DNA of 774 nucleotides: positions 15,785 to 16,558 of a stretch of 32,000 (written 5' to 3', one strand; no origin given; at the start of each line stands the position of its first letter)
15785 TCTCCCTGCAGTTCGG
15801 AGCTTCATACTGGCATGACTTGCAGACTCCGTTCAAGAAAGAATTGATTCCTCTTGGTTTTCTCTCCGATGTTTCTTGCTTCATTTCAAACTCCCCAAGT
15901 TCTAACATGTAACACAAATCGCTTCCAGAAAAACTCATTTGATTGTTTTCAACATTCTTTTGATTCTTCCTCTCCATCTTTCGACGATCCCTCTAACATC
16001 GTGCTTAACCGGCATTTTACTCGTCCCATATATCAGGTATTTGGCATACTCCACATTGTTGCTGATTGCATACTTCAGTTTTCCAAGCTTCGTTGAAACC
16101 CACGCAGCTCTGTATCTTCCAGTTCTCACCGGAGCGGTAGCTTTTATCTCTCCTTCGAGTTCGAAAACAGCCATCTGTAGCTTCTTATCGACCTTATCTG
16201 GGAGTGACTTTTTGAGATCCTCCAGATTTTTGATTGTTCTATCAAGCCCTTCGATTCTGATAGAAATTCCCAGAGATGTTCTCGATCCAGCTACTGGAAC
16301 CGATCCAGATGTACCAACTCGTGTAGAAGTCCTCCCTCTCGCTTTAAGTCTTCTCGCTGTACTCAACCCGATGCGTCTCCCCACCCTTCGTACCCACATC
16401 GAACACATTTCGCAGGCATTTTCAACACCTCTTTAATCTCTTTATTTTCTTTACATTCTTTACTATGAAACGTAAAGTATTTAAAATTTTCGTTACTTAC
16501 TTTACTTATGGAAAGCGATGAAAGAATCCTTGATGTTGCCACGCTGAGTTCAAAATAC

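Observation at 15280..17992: A ~2.7-kb element integrated into tRNA-Leu(CAG), with an SSV-type integrase gene split by its own integration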

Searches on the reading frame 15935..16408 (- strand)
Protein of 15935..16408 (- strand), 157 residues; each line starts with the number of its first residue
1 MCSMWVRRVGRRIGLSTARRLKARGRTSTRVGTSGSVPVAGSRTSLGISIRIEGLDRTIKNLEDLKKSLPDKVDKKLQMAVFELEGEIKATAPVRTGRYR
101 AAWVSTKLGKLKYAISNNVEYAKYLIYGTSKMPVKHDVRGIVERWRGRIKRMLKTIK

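Call 8: search_protein_families(library=pfam, max_evalue=1, proteins=[window:15938-16408:-])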
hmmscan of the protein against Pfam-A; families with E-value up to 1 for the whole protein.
seq(157 aa): 2 families
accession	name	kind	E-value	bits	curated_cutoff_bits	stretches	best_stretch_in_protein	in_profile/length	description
PF04883.17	HK97-gp10_like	-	3e-15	57.3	21.4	1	56-128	1-78/78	Bacteriophage HK97-gp10, putative tail-component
PF09172.16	Vit_open_b-sht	-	0.25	11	23.7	1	48-112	55-114/303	Vitellinogen, open beta-sheet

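Call 9: search_protein_families(library=phrogs, max_evalue=0.1, proteins=[window:15938-16408:-])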
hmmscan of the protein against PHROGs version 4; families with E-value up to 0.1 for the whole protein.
seq(157 aa): 6 families
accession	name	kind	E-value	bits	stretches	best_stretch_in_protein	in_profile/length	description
phrog_5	-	connector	2e-17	64.8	1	47-140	90-179/239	tail completion or Neck1 protein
phrog_169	-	connector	5.7e-06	27.5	1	64-104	136-176/275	tail completion or Neck1 protein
phrog_17193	-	connector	0.00036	21.2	0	60-106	128-170/250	tail completion or Neck1 protein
phrog_2325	-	tail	0.011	16.8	1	82-131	43-97/132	minor tail protein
phrog_1929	-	connector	0.015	16.6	1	61-130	17-86/109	head-tail connector protein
phrog_24636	-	connector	0.035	15.6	0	74-139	22-85/103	head-tail connector protein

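Call 16: find_encoding_contigs(protein=window:15938-16408:-, flank=10000, max_places=6)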
Protein seq(157 aa) (157 aa): no gene with exactly this product is on record in the collection.

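Call 24: find_related_loci(query=window:15938-16408:-, collection=viral_contigs, flank=10000)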
Query seq(157 aa) (157 aa) in viral_contigs; peptide patterns used: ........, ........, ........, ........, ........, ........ (x = any residue, [..] = any of these).
64 stretches matched a pattern, but none encodes a relative of the query by tblastn (E <= 1e-3).

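Call 54: find_homologous_proteins(query=window:15938-16408:-)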
Query seq(157 aa) (157 aa): 16 proteins with E <= 0.001 among 91 candidates.
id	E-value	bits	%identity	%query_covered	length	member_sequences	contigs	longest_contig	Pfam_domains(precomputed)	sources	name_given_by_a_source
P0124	1.0e-87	310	99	95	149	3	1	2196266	PF04883.18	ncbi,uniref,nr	ncbi:HK97 gp10 family phage protein [Ferroglobus placidus]|uniref:HK97 gp10 family phage protein n=1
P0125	1.3e-61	225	72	91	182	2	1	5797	PF04883.18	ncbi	-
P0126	1.6e-38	150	66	69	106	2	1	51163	PF04883.18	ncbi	ncbi:HK97 gp10 family phage protein [Geoglobus ahangari]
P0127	1.0e-33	134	63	70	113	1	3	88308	PF04883.18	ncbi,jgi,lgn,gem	jgi:hypothetical protein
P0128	1.2e-24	105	54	67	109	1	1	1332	PF04883.18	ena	-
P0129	8.8e-24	102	60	52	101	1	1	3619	PF04883.18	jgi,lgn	-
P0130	1.6e-21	95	46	71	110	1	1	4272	-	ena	-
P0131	2.2e-19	88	47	70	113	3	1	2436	PF04883.18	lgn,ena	-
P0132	1.4e-15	75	38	69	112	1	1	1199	-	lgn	-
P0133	1.2e-14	72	44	59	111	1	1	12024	-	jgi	-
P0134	9.1e-14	70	44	59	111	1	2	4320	PF04883.18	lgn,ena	-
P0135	2.7e-13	68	44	59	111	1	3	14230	PF04883.18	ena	-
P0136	4.5e-13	67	44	59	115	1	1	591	PF04883.18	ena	-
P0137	5.5e-13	67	49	47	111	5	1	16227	PF04883.18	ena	-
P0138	6.8e-13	67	40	57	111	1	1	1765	-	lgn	-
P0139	1.6e-12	66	45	56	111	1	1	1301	PF04883.18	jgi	-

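Call 55: find_encoding_contigs(protein=P0126, flank=10000, max_places=2)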
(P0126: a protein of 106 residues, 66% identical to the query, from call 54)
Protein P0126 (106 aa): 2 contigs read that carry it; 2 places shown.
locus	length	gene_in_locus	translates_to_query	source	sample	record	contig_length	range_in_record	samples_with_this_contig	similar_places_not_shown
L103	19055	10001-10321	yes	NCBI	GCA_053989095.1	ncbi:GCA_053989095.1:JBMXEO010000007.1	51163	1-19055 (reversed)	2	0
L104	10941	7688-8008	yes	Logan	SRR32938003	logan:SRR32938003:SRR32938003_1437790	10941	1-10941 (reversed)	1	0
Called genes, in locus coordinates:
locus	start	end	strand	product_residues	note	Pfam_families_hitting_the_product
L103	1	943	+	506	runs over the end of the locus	PF04233:Phage_Mu_F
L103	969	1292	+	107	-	-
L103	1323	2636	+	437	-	PF04586:Peptidase_S78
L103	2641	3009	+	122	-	PF22758:Phage_cement (weak), PF23982:XM1_gp53_minor_capsid, PF09956:Phage_cement_2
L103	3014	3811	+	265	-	PF04454:Linocin_M18 (weak), PF25209:Phage_capsid_4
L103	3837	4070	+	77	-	-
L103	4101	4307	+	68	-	PF24231:DUF7444 (weak)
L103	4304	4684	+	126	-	-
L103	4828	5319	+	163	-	-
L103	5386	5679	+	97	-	-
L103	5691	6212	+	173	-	-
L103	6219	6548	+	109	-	-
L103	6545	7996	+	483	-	PF05048:NosD (weak), PF13229:Beta_helix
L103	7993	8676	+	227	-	-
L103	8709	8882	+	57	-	-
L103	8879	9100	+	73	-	-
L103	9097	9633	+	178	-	-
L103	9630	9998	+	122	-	-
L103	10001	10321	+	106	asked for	PF04883:HK97-gp10_like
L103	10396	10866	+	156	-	-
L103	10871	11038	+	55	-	-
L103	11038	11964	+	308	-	PF18906:Phage_tube_2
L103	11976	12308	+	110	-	-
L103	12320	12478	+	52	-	-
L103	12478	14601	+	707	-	PF20155:TMP_3 (faint), PF10145:PhageMin_Tail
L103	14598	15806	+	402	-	PF24032:YQBQ (weak)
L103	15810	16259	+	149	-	-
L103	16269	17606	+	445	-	-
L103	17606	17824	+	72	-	-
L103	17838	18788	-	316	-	PF00589:Phage_integrase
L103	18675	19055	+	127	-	?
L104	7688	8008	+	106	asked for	PF04883:HK97-gp10_like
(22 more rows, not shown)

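Call 56: find_encoding_contigs(protein=P0125, flank=6000, max_places=2)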
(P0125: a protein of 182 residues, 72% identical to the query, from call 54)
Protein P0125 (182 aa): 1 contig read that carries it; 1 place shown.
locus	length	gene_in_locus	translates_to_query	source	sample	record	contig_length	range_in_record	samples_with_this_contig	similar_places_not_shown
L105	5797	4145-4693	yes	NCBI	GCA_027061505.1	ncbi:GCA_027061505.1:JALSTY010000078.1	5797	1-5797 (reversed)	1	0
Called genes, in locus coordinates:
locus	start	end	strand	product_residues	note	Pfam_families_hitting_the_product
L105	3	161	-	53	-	?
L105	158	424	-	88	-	PF14076:DUF4258 (weak)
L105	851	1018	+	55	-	-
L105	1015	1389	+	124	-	-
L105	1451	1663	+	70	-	-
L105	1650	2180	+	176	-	-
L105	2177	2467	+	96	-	-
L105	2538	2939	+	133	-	-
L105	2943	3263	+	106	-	-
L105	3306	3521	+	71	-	-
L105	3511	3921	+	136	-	-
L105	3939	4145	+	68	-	-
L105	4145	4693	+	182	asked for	PF04883:HK97-gp10_like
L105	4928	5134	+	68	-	-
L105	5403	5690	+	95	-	PF07362:CcdA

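Call 62: find_related_loci(query=A3, collection=metagenome_contigs, flank=8000)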
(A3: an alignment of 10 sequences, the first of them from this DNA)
Query A3 (157 aa) in metagenome_contigs; peptide patterns used: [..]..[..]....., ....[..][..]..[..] (x = any residue, [..] = any of these).
207 stretches matched a pattern; 19 encode a relative of the query (tblastn E <= 1e-3); 19 distinct loci.
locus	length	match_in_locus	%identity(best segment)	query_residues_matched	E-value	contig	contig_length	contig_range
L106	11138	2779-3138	59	36-155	1e-40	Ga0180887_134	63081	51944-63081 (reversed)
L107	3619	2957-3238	51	48-148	3e-29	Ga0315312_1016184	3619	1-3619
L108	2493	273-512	35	48-129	5e-11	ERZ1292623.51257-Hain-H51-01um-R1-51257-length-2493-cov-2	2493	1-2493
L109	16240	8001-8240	41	55-129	2e-10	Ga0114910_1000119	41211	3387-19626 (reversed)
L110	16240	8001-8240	41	55-129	2e-10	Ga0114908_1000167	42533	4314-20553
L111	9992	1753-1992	35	48-129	1e-9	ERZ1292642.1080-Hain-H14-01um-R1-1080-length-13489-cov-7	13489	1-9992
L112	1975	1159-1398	35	48-129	2e-9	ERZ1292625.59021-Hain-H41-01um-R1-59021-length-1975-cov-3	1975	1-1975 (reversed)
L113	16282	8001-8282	30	55-145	7e-9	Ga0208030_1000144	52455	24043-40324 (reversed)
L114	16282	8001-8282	30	55-145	7e-9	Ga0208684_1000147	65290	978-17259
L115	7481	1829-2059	35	58-129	5e-8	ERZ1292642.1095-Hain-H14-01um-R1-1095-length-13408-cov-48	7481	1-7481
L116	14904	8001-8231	35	58-129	5e-8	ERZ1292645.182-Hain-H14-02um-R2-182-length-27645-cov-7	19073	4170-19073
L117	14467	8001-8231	35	58-129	5e-8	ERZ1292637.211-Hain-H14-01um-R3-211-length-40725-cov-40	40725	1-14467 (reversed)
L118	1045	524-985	26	19-153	2e-7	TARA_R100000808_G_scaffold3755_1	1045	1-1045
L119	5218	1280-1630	32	26-128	5e-6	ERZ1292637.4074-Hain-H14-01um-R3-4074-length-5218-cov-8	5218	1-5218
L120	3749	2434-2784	32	26-128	5e-6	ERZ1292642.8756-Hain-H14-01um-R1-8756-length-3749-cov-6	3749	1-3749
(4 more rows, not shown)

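Call 63: find_related_loci(query=A3, collection=viral_contigs, flank=8000)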
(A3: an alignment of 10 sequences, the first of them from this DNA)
Query A3 (157 aa) in viral_contigs; peptide patterns used: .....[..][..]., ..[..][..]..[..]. (x = any residue, [..] = any of these).
54 stretches matched a pattern; 16 encode a relative of the query (tblastn E <= 1e-3); 16 distinct loci.
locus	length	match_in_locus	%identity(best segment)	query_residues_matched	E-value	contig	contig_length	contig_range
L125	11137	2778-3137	59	36-155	1e-40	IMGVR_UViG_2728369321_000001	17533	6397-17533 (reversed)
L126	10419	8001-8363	48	40-154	1e-31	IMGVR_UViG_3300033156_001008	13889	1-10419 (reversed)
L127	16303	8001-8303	40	48-148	4e-19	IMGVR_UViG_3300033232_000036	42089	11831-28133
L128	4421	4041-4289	45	55-132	5e-16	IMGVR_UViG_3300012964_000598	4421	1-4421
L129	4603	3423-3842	29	31-149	4e-10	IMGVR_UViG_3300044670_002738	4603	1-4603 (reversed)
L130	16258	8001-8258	38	94-156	1e-7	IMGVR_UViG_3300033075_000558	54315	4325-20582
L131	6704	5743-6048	24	45-130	1e-6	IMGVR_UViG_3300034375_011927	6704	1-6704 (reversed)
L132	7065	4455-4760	24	45-130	1e-6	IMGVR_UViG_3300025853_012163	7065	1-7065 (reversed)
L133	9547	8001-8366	30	55-144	3e-6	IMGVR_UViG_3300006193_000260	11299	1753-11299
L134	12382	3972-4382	28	13-133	3e-8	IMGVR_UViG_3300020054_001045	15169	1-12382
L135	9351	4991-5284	28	7-103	5e-6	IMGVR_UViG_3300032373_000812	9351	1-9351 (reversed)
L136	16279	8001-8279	27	38-128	5e-6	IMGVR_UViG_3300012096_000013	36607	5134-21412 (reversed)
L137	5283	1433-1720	33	87-154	9e-6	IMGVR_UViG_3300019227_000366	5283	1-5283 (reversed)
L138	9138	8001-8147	45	92-132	3e-5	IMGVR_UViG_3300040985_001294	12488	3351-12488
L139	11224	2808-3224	28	44-144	6e-5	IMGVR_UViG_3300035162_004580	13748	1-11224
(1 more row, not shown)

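Call 65: search_protein_families(library=pfam, max_evalue=0.1, proteins=[L105:851-1018:+, L105:1015-1389:+, L105:1650-2180:+, L105:2177-2467:+, L105:2538-2939:+, L105:2943-3263:+, L105:3306-3521:+, L105:3472-3921:+, L105:4928-5134:+, L105:5403-5690:+])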
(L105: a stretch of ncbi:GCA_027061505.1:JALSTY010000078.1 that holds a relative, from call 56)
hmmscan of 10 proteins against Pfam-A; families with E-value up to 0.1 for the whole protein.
L105:851-1018:+ (55 aa): 0 families

L105:1015-1389:+ (124 aa): 2 families
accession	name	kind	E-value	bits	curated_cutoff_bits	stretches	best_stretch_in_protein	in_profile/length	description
PF14006.11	YqzL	-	0.034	14.9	27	1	28-49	13-34/44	YqzL-like protein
PF16728.10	DUF5066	-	0.046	13.4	27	1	33-82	74-122/222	Domain of unknown function (DUF5066)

L105:1650-2180:+ (176 aa): 5 families
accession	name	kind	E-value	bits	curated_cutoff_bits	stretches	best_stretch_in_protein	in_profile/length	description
PF12651.13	RHH_3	-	0.00011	22.5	21.6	1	139-165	15-41/44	Ribbon-helix-helix domain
PF01402.27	RHH_1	-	0.0047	17.3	20.5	0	31-46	24-39/39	Ribbon-helix-helix protein, copG family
PF07362.18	CcdA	-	0.0098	16.7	22.4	0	26-50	17-41/71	Post-segregation antitoxin CcdA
PF17723.7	RHH_8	-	0.026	15.1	25.4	1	27-69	25-65/119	Ribbon-Helix-Helix transcriptional regulator family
PF19014.6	DUF5743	-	0.057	13.3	25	1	51-114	11-74/288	Family of unknown function (DUF5743)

L105:2177-2467:+ (96 aa): 0 families

L105:2538-2939:+ (133 aa): 1 family
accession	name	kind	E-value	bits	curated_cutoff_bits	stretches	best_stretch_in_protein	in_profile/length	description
PF04048.20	Sec8_N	-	0.038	14.3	26.8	0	28-78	85-133/142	Exocyst complex component Sec8 N-terminal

L105:2943-3263:+ (106 aa): 3 families
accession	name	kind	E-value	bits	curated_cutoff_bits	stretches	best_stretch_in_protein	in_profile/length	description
PF13075.11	DUF3939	-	0.0028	18.3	21.3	1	19-57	50-87/134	Protein of unknown function (DUF3939)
PF17449.7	YrzK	-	0.063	14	27.8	0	52-67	35-50/54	Uncharacterized YrzK-like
PF17085.10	UCMA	-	0.07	13.6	27.6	1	17-72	41-101/134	Unique cartilage matrix associated protein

L105:3306-3521:+ (71 aa): 0 families

L105:3472-3921:+ (149 aa): 3 families
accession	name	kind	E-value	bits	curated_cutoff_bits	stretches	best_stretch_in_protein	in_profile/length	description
PF00804.31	Syntaxin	-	0.03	14.6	26.7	1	15-94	6-82/157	Syntaxin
PF11077.13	DUF2616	-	0.077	13.2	25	0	55-112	22-59/171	Protein of unknown function (DUF2616)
PF04669.19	PBDC1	-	0.092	13.1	28.5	0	52-111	26-84/126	PBDC1 protein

L105:4928-5134:+ (68 aa): 1 family
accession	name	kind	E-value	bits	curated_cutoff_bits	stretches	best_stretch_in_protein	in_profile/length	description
PF23296.1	DUF7079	-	0.063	14.1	27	1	16-52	53-88/110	Domain of unknown function (DUF7079)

L105:5403-5690:+ (95 aa): 1 family
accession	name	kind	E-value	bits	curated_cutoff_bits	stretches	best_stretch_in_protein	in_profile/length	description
PF07362.18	CcdA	-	1.2e-07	32.4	22.4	1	3-38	1-36/71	Post-segregation antitoxin CcdA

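Call 75: search_protein_representatives(protein=window:15935-16408:-)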
Query: 157 residues. Proteins with E-value up to 0.001 (for the whole library): 256; up to 1e-10: 9; up to 1e-30: 2. The best 150 are listed.
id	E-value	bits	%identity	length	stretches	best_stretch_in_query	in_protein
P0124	3.2e-88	309.5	99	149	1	9-157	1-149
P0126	5.0e-39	149.9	69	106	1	47-153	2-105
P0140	2.4e-24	102.3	50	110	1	50-153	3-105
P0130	5.2e-22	94.7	49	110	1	48-154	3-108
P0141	3.0e-16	76.0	48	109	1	56-149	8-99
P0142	5.1e-15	72.0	40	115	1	48-148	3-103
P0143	7.5e-15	71.5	46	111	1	66-150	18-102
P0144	1.3e-14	70.7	42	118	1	47-154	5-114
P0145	8.2e-11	58.4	41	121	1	57-150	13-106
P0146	1.7e-10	57.3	44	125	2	48-132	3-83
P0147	3.9e-10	56.2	44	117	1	69-146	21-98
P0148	5.7e-10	55.7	49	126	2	73-131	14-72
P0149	4.5e-09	52.7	40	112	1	47-141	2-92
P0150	1.3e-08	51.2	35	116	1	49-153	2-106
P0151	3.7e-08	49.8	36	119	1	46-139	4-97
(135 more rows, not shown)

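Call 82: search_protein_families(library=padloc, max_evalue=0.01, proteins=[window:15935-16408:-])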
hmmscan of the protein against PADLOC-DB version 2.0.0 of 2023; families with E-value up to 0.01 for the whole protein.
window:15935-16408:- (157 aa): 0 families
